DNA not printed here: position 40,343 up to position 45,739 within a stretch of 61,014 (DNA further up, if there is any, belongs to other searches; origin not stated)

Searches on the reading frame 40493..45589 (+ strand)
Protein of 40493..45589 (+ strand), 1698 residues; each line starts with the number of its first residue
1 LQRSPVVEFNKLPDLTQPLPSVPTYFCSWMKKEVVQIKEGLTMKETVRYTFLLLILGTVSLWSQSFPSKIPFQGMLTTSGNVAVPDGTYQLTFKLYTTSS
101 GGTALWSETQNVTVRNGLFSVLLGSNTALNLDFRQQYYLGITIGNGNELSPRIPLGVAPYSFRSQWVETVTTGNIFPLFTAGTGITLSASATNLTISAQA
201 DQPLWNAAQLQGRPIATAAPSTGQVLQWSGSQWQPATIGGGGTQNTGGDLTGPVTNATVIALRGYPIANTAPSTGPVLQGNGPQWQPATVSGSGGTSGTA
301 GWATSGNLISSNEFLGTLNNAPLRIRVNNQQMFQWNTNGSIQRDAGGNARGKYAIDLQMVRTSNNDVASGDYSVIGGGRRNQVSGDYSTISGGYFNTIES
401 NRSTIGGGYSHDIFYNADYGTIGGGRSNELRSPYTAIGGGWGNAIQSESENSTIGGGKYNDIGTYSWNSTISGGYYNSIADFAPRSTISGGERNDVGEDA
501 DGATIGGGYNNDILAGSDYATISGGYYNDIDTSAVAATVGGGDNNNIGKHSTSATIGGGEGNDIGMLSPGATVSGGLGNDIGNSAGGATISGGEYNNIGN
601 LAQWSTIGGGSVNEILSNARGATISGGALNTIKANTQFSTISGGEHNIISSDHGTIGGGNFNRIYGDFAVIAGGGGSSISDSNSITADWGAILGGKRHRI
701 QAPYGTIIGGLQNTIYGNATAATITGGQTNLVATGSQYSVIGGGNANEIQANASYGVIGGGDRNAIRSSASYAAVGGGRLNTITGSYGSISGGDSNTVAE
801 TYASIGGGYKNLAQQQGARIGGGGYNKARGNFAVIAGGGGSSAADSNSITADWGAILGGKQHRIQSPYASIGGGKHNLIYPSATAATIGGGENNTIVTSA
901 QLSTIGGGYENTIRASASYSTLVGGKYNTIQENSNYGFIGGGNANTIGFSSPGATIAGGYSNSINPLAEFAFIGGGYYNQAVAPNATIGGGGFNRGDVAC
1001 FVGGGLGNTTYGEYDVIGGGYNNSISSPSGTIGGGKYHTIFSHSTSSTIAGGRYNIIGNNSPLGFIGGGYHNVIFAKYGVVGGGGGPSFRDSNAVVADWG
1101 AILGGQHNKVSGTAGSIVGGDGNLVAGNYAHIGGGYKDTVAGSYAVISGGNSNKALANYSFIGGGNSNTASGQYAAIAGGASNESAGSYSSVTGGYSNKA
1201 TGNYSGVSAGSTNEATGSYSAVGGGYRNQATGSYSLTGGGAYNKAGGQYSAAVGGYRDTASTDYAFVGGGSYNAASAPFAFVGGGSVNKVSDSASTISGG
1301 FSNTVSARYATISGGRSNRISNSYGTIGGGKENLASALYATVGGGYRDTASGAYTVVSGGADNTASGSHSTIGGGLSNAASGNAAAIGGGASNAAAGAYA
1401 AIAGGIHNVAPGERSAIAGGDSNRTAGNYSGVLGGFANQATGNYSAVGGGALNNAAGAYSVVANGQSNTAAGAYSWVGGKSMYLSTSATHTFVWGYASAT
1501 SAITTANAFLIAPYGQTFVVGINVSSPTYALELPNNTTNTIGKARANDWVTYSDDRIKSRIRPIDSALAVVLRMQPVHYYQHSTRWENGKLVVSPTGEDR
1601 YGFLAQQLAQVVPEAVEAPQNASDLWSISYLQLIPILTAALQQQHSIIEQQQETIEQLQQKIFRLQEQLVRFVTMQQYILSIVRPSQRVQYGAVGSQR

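Call 22: search_protein_families(library=pfam, proteins=[window:40493-45589:+], max_evalue=0.0001)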
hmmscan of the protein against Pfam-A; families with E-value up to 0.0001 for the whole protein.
window:40493-45589:+ (1698 aa): 2 families
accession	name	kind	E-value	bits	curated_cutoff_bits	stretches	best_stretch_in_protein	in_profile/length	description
PF13884.11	Peptidase_S74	-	2.8e-08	34.3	22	1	1553-1616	1-57/58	Chaperone of endosialidase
PF21300.2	LbR_Ice_bind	-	1e-05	26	30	1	1104-1194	10-97/97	Grass antifreeze beta roll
